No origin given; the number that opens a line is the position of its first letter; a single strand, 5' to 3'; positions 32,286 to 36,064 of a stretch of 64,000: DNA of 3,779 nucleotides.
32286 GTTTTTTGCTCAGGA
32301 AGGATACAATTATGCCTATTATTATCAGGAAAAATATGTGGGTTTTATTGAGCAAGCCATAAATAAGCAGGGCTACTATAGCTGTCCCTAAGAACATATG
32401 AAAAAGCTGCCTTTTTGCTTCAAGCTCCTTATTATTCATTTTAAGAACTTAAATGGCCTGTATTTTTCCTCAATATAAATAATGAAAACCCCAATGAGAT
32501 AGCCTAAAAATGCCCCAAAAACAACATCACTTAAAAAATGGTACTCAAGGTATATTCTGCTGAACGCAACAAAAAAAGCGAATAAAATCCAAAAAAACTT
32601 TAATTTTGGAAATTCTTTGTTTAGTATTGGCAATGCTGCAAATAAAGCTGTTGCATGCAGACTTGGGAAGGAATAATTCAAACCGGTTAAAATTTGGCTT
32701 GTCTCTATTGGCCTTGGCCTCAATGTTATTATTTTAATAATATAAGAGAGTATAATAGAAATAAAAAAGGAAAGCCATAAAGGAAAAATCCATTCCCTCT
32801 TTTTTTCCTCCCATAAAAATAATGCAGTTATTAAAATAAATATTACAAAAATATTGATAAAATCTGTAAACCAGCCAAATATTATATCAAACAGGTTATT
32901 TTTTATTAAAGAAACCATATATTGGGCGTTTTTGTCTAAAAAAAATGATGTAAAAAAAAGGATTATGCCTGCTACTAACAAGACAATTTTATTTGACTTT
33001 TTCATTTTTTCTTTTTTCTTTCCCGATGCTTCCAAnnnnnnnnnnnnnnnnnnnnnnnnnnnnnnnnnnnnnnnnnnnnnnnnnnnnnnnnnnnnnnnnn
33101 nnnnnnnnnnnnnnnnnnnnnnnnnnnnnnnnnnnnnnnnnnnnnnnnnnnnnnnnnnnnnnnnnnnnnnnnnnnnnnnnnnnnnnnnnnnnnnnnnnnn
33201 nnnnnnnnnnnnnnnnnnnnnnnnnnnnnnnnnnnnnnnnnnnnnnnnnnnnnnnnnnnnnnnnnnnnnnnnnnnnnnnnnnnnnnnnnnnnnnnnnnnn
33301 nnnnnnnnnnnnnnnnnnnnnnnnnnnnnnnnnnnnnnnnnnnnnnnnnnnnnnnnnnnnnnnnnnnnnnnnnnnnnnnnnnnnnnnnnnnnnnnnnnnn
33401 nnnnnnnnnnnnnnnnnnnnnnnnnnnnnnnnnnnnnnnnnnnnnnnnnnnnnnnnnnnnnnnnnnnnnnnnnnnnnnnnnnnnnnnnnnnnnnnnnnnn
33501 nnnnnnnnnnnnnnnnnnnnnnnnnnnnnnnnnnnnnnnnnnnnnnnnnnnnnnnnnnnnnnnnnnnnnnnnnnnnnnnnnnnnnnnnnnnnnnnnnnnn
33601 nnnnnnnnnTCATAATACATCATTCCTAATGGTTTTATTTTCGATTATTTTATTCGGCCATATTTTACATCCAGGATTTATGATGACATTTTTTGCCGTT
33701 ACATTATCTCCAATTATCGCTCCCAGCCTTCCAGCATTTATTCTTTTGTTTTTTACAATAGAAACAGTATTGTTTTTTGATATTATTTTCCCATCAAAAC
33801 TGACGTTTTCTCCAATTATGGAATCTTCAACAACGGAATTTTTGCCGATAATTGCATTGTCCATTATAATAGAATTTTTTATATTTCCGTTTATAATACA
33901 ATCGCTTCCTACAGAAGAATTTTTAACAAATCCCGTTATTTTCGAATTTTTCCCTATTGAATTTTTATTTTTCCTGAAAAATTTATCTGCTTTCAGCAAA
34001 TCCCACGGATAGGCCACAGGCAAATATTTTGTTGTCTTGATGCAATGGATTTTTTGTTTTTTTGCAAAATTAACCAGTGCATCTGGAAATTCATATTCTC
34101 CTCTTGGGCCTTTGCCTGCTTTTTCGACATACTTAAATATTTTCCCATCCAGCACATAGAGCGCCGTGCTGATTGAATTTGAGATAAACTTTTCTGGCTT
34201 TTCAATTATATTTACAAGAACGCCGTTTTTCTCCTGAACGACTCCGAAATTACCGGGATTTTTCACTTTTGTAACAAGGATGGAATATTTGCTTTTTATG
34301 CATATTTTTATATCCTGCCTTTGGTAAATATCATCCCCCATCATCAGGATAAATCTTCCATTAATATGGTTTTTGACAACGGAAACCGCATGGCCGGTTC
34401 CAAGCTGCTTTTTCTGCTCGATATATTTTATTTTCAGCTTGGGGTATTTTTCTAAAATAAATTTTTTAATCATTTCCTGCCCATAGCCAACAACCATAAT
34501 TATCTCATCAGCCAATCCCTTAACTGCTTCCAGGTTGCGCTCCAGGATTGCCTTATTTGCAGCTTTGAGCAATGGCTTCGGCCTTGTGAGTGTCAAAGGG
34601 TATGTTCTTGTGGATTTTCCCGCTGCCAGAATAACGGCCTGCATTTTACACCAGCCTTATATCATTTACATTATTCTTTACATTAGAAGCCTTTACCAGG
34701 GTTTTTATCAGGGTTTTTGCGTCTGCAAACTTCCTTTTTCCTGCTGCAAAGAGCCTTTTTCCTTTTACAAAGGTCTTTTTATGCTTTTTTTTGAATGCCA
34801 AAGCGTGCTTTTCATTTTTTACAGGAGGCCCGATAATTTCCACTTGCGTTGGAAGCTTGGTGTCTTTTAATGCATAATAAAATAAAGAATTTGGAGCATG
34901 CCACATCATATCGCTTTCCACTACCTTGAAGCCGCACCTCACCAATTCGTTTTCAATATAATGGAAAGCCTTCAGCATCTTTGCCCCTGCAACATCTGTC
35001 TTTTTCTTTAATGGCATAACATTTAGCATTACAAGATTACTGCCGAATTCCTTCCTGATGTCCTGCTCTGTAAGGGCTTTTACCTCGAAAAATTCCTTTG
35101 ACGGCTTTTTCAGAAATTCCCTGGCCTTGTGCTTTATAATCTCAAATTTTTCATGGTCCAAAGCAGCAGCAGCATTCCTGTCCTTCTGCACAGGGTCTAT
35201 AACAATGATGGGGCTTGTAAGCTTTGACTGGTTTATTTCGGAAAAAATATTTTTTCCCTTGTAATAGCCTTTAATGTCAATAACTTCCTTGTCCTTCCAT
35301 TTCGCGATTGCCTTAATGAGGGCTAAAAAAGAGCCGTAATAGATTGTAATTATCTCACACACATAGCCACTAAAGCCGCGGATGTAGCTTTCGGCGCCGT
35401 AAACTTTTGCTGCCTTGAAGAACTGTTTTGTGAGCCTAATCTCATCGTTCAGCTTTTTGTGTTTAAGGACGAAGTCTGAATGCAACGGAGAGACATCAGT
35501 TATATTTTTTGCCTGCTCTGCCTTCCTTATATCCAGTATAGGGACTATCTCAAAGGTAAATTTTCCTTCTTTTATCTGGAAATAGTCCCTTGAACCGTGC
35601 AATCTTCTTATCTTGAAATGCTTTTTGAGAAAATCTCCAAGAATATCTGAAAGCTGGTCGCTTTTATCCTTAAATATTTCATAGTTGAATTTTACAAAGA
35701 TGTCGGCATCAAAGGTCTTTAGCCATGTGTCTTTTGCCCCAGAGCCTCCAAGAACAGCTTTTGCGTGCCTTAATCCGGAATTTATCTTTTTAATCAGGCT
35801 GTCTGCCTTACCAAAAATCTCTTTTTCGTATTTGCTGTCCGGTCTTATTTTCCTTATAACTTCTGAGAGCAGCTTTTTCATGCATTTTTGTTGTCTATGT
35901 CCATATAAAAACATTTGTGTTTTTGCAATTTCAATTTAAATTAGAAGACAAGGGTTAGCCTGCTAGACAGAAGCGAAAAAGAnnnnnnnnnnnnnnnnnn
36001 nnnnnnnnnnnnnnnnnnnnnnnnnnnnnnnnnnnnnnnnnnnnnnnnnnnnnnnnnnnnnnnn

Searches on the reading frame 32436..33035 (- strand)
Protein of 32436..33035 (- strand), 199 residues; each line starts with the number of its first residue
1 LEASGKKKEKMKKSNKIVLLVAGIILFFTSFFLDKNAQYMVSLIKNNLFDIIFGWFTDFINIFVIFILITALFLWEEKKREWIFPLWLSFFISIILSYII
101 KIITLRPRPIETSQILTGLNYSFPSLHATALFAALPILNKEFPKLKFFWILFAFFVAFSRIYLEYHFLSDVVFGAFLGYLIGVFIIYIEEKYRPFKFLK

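Call 54: search_protein_families(library=pfam, proteins=[window:32436-33035:-], max_evalue=0.0001)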
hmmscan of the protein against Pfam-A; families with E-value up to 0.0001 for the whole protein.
window:32436-33035:- (199 aa): 2 families
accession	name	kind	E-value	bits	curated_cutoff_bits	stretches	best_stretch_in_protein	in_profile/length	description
PF01569.27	PAP2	-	1e-18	67.8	27.2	1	84-191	3-127/130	PAP2 superfamily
PF14378.12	PAP2_3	-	4.4e-07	30.3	27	1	113-181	117-187/190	PAP2 superfamily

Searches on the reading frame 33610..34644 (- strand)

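Call 54: search_protein_families(library=pfam, proteins=[window:33610-34644:-], max_evalue=0.0001)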
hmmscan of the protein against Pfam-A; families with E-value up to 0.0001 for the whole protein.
window:33610-34644:- (344 aa): 5 families
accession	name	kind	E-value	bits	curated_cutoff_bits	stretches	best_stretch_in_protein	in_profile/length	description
PF00483.29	NTP_transferase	-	3.8e-26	92.6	21.2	1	3-198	2-214/245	Nucleotidyl transferase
PF25084.1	LbH_EIF2B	-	3.9e-08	33.7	54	1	227-287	21-85/105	EIF2B subunit epsilon LbH domain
PF12804.13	NTP_transf_3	-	6.8e-08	33.3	27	1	3-90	1-79/160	MobA-like NTP transferase domain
PF00132.30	Hexapep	-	3e-06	27.1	27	0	257-282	1-27/36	Bacterial transferase hexapeptide (six repeats)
PF24894.1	Hexapep_GlmU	-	1.7e-05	25.3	23.3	0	233-284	9-61/104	GlmU-like, C-terminal hexapeptide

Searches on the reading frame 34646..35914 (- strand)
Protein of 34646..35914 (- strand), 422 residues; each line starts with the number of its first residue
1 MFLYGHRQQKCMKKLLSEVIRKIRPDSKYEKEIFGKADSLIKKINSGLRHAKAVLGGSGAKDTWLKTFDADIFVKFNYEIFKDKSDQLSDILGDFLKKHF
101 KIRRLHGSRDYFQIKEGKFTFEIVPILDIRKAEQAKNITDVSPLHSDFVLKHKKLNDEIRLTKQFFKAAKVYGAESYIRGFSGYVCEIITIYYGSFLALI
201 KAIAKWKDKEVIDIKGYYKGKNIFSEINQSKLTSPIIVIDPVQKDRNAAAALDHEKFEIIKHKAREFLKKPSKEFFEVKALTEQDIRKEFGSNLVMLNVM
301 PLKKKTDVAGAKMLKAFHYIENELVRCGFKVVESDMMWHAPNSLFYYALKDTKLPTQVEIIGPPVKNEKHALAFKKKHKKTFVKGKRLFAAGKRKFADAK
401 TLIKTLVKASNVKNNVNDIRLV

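Call 54: search_protein_families(library=pfam, proteins=[window:34646-35914:-], max_evalue=0.0001)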
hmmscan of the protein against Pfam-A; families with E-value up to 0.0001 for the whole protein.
window:34646-35914:- (422 aa): 3 families
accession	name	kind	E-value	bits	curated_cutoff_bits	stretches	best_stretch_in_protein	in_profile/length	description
PF09249.16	tRNA_NucTransf2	-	7.7e-38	129.6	27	1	157-277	1-113/113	tRNA nucleotidyltransferase, second domain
PF21133.2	CAA_C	-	2.2e-12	47.3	22.2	1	312-408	23-121/144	CCA-adding enzyme, C-terminal domain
PF18144.7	SMODS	-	4.2e-05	24.3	26.5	1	40-131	31-135/164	Second Messenger Oligonucleotide or Dinucleotide Synthetase domain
